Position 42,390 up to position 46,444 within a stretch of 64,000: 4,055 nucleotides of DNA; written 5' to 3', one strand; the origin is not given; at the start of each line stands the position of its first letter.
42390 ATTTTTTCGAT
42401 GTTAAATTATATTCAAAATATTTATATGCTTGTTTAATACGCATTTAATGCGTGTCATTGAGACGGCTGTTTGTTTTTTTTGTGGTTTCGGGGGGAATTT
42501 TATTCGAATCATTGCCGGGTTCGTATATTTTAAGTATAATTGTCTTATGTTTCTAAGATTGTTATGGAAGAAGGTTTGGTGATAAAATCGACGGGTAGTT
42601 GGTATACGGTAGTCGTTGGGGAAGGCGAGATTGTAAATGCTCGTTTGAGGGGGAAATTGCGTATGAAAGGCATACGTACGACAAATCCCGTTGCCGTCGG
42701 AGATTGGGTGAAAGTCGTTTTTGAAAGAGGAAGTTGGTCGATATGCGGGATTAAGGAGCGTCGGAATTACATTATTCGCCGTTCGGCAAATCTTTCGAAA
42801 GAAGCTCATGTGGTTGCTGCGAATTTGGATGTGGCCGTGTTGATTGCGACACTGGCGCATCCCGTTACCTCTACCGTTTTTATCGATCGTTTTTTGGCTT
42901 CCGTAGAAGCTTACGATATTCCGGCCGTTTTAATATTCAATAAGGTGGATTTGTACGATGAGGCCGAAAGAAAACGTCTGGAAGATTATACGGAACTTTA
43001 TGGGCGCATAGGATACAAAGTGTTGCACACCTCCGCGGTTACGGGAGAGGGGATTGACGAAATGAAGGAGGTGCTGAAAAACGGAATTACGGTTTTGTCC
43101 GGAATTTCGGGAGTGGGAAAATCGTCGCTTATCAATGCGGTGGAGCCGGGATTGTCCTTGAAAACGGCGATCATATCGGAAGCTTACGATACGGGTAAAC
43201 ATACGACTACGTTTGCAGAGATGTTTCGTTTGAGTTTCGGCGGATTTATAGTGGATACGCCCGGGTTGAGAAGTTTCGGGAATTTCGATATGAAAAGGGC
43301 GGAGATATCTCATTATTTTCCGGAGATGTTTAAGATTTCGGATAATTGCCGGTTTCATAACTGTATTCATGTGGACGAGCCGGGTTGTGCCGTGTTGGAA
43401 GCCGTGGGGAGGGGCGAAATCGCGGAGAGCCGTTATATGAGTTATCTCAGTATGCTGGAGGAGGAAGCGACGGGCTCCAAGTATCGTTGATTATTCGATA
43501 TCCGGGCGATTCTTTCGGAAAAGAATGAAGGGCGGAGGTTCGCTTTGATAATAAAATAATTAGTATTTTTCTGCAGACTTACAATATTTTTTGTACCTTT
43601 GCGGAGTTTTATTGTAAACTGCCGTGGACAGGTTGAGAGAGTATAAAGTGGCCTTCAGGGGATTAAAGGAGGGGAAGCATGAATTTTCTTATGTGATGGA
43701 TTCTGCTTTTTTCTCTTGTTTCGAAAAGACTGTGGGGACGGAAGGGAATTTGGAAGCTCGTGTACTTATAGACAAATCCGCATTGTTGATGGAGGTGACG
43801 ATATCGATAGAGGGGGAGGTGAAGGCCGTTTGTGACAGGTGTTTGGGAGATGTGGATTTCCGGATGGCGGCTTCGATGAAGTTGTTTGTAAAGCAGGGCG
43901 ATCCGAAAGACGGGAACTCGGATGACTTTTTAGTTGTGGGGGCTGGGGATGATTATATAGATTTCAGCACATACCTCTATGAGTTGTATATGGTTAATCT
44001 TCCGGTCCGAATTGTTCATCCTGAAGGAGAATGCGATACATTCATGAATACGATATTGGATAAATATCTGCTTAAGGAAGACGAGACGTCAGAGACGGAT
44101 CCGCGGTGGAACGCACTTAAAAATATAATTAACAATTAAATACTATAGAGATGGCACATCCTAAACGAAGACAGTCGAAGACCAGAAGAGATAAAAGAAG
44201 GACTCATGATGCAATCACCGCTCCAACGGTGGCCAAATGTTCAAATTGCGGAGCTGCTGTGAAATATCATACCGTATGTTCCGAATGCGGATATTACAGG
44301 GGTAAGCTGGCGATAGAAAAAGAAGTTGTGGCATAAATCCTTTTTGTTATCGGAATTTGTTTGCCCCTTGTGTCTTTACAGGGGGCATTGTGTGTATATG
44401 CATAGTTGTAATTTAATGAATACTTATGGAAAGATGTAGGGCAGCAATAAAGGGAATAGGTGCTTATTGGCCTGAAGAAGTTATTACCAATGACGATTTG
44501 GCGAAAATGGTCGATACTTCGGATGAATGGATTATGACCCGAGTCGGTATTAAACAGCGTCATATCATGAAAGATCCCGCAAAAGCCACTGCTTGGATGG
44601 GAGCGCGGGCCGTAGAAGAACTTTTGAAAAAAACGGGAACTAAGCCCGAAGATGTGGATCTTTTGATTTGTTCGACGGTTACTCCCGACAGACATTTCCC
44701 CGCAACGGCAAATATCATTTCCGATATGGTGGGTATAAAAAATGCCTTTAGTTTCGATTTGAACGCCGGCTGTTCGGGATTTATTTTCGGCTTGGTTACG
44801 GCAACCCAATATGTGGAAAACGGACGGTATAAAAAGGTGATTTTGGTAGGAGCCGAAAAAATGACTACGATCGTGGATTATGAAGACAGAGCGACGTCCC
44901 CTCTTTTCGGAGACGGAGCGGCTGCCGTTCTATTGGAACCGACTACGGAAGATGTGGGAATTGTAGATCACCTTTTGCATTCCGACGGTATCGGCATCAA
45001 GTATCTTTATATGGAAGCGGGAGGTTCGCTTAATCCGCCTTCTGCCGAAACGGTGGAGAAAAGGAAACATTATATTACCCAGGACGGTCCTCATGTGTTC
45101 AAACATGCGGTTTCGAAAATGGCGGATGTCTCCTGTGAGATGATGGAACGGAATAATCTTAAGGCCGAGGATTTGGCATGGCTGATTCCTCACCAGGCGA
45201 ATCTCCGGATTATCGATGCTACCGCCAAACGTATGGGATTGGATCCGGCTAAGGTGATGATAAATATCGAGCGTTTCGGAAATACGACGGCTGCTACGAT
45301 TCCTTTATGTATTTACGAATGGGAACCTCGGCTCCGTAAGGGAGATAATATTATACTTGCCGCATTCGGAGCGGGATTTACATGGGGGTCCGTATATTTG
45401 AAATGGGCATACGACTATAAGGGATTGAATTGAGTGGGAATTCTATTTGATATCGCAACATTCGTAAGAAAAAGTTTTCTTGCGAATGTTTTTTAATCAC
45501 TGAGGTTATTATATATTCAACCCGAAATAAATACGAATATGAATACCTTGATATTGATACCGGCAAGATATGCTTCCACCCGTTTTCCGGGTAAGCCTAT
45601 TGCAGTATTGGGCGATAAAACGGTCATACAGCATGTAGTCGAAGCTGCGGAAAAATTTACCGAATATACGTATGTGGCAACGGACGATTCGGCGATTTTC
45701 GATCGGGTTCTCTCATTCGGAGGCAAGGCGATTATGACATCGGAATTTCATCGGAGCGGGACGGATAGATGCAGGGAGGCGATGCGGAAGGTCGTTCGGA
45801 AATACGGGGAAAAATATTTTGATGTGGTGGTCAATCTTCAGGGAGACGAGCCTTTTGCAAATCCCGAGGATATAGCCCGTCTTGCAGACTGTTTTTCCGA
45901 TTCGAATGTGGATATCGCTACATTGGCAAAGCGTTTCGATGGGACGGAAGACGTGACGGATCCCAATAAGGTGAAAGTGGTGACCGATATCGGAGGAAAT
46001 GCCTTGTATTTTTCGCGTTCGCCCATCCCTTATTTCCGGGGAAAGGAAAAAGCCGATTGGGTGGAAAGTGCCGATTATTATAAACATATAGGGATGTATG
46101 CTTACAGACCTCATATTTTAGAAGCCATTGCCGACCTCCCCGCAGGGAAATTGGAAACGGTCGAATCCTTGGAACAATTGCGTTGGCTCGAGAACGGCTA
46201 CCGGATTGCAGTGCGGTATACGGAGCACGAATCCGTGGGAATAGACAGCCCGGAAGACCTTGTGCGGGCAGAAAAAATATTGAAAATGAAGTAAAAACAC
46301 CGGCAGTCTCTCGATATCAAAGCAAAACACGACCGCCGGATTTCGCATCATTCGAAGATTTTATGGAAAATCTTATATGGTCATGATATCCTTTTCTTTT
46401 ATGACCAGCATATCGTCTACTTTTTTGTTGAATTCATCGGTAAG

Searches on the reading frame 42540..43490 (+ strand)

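Call 59: search_protein_families(library=pfam, proteins=[window:42540-43490:+], max_evalue=0.001)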
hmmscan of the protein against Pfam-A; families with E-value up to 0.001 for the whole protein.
window:42540-43490:+ (316 aa): 5 families
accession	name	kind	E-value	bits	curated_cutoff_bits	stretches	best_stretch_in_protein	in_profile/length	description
PF03193.22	RsgA_GTPase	-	4.6e-53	180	30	1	71-247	1-172/174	RsgA GTPase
PF16745.11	RsgA_N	-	4.7e-13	49.1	27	1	11-60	1-45/54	RsgA N-terminal domain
PF00009.33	GTP_EFTU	-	2.8e-05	24.2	26.5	1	86-181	83-184/188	Elongation factor Tu GTP binding domain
PF01926.29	MMR_HSR1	-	5.8e-05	23.6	21.9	1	185-253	3-68/113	50S ribosome-binding GTPase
PF02421.24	FeoB_N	-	0.00016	21.7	27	0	125-177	104-154/156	Ferrous iron transport protein B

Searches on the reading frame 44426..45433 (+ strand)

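Call 59: search_protein_families(library=pfam, proteins=[window:44426-45433:+], max_evalue=0.001)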
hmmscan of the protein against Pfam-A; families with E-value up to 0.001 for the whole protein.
window:44426-45433:+ (335 aa): 6 families
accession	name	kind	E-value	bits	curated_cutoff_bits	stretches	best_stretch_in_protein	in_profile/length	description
PF08541.16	ACP_syn_III_C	-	4.1e-33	113.8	26.6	1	240-327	1-90/90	3-Oxoacyl-[acyl-carrier-protein (ACP)] synthase III C terminal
PF08545.16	ACP_syn_III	-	1.3e-28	99.2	24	1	110-188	1-80/80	3-Oxoacyl-[acyl-carrier-protein (ACP)] synthase III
PF00108.29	Thiolase_N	-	1.5e-10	41.4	26.4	1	56-153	24-122/260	Thiolase, N-terminal domain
PF08392.18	FAE1_CUT1_RppA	-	9e-07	28.9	27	1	44-172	72-205/290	FAE1/Type III polyketide synthase-like protein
PF00195.25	Chal_sti_synt_N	-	0.00014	21.8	27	1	42-170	88-221/225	Chalcone and stilbene synthases, N-terminal domain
PF11294.13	DUF3095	-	0.00098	18.8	22.2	0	123-172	34-84/378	Protein of unknown function (DUF3095)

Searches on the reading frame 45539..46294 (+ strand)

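Call 59: search_protein_families(library=pfam, proteins=[window:45539-46294:+], max_evalue=0.001)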
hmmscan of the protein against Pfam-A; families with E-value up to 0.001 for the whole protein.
window:45539-46294:+ (251 aa): 2 families
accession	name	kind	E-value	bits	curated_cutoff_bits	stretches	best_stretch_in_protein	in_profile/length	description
PF02348.25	CTP_transf_3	-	7.7e-50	170.1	22.6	1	5-223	2-217/217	Cytidylyltransferase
PF12804.13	NTP_transf_3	-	6.1e-07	30.2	27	1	15-134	11-126/160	MobA-like NTP transferase domain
